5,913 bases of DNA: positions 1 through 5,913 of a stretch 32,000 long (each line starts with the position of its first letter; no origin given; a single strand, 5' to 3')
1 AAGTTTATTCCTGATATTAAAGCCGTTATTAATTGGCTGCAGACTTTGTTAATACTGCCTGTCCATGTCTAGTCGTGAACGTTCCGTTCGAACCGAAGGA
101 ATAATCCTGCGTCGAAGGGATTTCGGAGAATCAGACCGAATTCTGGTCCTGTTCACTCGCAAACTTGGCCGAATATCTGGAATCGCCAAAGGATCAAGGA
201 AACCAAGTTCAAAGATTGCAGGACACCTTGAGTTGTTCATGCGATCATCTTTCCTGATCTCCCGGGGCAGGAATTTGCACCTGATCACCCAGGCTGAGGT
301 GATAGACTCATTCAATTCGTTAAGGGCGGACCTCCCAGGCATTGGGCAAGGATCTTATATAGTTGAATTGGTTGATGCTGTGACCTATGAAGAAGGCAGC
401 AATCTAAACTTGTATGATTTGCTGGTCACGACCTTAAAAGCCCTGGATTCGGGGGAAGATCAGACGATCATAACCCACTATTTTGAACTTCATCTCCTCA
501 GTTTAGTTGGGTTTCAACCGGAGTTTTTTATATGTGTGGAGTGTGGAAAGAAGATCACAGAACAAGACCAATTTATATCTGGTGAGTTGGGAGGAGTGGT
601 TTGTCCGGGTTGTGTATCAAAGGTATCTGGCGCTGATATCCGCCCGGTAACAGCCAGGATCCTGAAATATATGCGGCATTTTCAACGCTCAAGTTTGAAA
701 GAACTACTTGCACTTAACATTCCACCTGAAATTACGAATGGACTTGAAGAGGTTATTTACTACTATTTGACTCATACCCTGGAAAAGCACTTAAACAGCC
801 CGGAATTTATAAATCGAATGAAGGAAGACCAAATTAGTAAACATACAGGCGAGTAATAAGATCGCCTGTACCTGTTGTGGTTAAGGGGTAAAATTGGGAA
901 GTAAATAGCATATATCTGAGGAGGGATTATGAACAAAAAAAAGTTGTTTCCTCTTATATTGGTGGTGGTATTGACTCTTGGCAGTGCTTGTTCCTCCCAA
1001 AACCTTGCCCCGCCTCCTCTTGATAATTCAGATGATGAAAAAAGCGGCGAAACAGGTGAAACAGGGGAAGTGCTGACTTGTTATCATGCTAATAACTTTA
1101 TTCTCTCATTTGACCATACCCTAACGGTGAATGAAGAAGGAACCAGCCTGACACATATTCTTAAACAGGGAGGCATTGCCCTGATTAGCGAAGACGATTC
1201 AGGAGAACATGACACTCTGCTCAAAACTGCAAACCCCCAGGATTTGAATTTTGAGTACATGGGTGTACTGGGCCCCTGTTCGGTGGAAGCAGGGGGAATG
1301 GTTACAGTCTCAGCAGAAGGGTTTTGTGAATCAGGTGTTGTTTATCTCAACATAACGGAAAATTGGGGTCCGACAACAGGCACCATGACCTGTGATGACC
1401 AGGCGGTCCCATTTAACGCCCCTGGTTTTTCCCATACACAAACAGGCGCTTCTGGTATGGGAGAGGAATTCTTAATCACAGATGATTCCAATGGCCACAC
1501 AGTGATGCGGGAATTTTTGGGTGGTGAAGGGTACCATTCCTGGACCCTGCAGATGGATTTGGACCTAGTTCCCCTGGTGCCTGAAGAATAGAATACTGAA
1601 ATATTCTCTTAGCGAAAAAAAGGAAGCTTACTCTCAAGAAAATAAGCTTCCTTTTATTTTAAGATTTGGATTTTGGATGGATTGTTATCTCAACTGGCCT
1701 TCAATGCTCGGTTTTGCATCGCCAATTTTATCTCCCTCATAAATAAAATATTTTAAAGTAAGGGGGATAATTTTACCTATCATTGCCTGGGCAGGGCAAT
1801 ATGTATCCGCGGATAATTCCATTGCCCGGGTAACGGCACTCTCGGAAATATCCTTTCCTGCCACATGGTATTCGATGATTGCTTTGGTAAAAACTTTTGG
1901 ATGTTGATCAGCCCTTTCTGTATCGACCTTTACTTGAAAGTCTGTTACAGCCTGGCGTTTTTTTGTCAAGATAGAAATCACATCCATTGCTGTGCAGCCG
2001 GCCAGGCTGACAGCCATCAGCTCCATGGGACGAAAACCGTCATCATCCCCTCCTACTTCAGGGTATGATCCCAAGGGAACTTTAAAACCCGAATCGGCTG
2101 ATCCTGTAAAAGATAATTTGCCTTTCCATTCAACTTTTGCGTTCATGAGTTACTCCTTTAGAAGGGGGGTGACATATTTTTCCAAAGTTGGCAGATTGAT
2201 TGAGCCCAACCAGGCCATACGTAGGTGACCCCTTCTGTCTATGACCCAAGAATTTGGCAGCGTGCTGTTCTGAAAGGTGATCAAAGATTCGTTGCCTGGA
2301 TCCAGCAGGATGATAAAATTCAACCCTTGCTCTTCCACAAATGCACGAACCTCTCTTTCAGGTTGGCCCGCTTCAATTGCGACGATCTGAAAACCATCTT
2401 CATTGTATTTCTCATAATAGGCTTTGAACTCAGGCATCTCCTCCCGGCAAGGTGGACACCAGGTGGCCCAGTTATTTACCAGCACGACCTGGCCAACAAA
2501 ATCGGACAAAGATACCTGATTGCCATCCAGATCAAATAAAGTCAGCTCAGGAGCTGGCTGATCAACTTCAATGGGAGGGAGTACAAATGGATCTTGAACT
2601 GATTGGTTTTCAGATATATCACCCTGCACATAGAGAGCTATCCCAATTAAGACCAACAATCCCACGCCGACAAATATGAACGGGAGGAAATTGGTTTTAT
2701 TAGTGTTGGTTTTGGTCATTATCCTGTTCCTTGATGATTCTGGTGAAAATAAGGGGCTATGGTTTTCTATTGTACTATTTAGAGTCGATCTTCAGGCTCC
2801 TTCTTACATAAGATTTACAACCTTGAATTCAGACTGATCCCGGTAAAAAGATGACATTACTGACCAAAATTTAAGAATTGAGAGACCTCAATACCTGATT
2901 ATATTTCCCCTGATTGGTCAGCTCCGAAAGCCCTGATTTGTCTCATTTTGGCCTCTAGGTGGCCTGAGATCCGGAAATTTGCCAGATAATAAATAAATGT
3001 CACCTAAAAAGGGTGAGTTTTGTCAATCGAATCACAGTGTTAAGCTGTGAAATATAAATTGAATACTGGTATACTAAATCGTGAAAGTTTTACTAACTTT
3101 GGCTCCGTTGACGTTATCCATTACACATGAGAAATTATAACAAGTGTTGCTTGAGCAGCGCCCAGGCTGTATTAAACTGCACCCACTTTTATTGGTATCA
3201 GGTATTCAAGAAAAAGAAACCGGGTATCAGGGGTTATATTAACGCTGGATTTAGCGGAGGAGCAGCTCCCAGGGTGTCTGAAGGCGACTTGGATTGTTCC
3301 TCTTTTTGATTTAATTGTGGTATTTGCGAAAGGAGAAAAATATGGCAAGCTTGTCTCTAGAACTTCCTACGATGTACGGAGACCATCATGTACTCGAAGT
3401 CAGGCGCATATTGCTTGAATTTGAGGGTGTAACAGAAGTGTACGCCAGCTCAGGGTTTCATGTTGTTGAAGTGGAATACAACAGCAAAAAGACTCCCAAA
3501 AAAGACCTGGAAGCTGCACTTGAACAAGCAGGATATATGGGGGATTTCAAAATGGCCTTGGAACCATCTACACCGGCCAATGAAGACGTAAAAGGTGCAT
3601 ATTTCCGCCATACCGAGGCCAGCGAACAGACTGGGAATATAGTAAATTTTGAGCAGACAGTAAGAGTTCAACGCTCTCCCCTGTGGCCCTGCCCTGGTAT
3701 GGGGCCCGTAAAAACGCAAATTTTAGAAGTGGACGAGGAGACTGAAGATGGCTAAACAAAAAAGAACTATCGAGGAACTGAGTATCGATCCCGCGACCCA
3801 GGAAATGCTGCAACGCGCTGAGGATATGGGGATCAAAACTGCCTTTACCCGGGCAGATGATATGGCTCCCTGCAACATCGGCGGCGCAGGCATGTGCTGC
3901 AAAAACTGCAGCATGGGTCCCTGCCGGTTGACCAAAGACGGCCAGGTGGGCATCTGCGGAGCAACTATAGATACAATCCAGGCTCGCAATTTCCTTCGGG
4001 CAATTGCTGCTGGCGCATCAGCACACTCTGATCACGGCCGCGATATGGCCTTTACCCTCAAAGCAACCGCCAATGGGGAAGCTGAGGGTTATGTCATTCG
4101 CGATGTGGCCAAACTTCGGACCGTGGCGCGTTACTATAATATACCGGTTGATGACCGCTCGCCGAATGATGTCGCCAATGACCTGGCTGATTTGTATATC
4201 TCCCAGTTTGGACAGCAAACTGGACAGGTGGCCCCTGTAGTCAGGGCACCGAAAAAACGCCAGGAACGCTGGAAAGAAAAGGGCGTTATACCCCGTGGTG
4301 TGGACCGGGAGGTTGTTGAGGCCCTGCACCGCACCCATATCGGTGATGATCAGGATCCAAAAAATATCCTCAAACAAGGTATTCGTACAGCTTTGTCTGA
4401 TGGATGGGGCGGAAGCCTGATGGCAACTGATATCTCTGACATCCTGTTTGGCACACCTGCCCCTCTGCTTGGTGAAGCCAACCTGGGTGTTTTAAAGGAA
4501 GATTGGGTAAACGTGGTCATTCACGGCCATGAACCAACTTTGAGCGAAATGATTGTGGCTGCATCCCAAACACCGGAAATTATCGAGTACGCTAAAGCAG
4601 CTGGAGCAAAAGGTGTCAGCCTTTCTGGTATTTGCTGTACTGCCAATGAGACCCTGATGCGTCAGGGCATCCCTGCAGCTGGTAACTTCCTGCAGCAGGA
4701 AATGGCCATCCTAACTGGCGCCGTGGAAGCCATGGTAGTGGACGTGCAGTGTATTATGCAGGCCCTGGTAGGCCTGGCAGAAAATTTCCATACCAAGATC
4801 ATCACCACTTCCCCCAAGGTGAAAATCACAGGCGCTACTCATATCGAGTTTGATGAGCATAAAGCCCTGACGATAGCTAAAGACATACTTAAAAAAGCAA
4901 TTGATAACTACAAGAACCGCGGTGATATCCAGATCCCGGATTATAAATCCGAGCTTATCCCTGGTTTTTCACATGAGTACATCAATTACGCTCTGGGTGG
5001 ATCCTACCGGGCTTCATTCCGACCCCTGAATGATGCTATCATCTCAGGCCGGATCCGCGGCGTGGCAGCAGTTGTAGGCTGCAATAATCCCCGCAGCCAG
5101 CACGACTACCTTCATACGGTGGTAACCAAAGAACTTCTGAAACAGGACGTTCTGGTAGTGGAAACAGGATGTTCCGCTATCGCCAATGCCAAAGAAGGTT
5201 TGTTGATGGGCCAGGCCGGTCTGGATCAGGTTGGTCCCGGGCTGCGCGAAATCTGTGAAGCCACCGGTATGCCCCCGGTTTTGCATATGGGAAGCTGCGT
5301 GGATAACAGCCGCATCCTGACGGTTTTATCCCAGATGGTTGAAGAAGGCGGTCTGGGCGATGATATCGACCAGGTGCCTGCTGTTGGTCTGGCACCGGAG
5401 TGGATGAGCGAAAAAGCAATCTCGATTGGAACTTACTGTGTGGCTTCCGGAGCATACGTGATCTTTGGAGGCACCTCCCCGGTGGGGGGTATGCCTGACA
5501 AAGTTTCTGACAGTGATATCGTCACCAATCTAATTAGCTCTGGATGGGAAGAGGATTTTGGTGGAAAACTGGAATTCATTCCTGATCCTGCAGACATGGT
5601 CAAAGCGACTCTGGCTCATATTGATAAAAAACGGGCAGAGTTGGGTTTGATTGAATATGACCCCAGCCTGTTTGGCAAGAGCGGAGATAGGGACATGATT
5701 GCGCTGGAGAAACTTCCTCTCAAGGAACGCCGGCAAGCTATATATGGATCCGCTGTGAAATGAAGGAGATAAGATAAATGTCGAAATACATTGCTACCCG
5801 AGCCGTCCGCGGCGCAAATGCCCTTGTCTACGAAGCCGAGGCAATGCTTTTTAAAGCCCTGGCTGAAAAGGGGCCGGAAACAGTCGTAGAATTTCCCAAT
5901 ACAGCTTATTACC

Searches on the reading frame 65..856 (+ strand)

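Call 61: search_protein_families(library=pfam, proteins=[window:65-856:+])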
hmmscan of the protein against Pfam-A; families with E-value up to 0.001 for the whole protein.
window:65-856:+ (263 aa): 2 families
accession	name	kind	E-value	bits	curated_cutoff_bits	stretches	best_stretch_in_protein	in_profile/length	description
PF02565.21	RecO_C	-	6.6e-29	101.1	22.1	1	89-245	3-155/157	Recombination protein O C terminal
PF11967.14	RecO_N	-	1.3e-24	86.4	27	1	7-83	3-80/80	Recombination protein O N terminal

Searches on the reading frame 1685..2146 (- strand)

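Call 61: search_protein_families(library=pfam, proteins=[window:1685-2146:-])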
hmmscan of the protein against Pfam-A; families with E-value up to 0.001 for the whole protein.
window:1685-2146:- (153 aa): 1 family
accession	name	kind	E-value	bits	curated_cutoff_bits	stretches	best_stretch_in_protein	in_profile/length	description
PF02566.24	OsmC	-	1.1e-18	67.9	27.5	1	33-131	1-99/100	OsmC-like protein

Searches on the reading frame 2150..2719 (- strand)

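Call 61: search_protein_families(library=pfam, proteins=[window:2150-2719:-])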
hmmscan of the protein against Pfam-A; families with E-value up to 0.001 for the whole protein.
window:2150-2719:- (189 aa): 5 families
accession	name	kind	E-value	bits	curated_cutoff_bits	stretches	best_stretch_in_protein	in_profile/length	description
PF00578.27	AhpC-TSA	-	1.3e-27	96.7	26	1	52-167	1-122/124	AhpC/TSA family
PF08534.16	Redoxin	-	1.1e-23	84.1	26.6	1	52-167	2-129/148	Redoxin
PF13905.12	Thioredoxin_8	-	7.2e-11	42.7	27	1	76-164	1-92/94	Thioredoxin-like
PF00255.25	GSHPx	-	2.8e-07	30.5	27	1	59-119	4-63/108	Glutathione peroxidase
PF00085.26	Thioredoxin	-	2e-06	28.2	23.5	1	77-121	19-62/103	Thioredoxin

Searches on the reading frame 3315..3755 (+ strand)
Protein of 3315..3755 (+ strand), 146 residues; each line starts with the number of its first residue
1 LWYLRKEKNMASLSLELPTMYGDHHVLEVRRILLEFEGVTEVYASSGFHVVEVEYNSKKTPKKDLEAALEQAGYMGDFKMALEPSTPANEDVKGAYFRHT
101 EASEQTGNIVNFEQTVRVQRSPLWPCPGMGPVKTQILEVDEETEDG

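Call 3: search_protein_families(library=pfam, proteins=[window:3315-3755:+])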
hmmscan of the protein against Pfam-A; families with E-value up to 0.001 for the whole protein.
window:3315-3755:+ (146 aa): 1 family
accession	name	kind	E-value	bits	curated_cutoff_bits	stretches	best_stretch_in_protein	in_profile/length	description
PF00403.32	HMA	-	1.1e-05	26.2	24.8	1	18-74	5-61/62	Heavy-metal-associated domain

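Call 4: search_protein_families(library=ncbifam, proteins=[window:3315-3755:+])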
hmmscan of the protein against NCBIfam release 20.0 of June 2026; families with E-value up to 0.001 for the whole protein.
window:3315-3755:+ (146 aa): 3 families
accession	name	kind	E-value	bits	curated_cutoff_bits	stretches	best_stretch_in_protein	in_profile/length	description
TIGR02052.1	MerP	equivalog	0.00017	22.1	92.55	1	13-77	25-89/92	mercury resistance system periplasmic binding protein MerP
NF033795.1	chaper_CopZ_Bs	exception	0.00023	21.3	91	1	19-74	8-63/66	copper chaperone CopZ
TIGR00003.1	TIGR00003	subfamily_domain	0.00035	20.7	62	1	15-74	4-63/66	copper ion binding protein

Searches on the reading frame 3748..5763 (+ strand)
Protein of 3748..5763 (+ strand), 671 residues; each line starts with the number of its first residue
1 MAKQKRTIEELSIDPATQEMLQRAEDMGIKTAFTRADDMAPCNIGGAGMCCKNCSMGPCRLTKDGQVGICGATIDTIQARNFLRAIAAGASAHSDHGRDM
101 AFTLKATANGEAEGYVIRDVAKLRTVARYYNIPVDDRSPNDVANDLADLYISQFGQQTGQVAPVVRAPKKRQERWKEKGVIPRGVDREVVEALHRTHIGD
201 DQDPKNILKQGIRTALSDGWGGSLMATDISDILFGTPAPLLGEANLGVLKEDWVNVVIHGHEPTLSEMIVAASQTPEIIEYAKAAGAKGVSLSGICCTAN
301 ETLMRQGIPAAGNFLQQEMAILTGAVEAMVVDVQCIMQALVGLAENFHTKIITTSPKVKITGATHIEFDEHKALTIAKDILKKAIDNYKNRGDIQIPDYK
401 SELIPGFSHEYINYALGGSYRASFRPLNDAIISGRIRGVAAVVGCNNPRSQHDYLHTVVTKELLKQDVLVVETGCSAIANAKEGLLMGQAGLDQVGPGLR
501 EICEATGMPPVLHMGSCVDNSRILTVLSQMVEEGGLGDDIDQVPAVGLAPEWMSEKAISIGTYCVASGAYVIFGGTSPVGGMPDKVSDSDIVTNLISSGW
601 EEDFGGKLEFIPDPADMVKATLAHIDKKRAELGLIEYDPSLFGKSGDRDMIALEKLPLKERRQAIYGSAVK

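Call 3: search_protein_families(library=pfam, proteins=[window:3748-5763:+])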
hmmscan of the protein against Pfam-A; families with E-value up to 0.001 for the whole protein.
window:3748-5763:+ (671 aa): 1 family
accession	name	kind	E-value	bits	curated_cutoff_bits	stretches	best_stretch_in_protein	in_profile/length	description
PF03063.25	Prismane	-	2.9e-158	528.2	27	1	49-614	1-512/513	Prismane/CO dehydrogenase family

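Call 4: search_protein_families(library=ncbifam, proteins=[window:3748-5763:+])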
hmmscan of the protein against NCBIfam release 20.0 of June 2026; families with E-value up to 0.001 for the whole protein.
window:3748-5763:+ (671 aa): 4 families
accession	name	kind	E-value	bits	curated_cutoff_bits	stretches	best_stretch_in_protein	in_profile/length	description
TIGR01702.1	CO_DH_cata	equivalog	8.9e-182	605.5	478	1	13-634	2-621/621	anaerobic carbon-monoxide dehydrogenase catalytic subunit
TIGR00314.1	cdhA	equivalog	8.6e-24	83.3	781.3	3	155-361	131-334/784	CO dehydrogenase/acetyl-CoA synthase complex subunit alpha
TIGR01703.1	hybrid_clust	equivalog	1.8e-06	26.8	360.8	1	329-561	286-473/522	hydroxylamine reductase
NF003658.0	PRK05290.1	equivalog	0.00011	21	367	1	328-560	301-494/546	hydroxylamine reductase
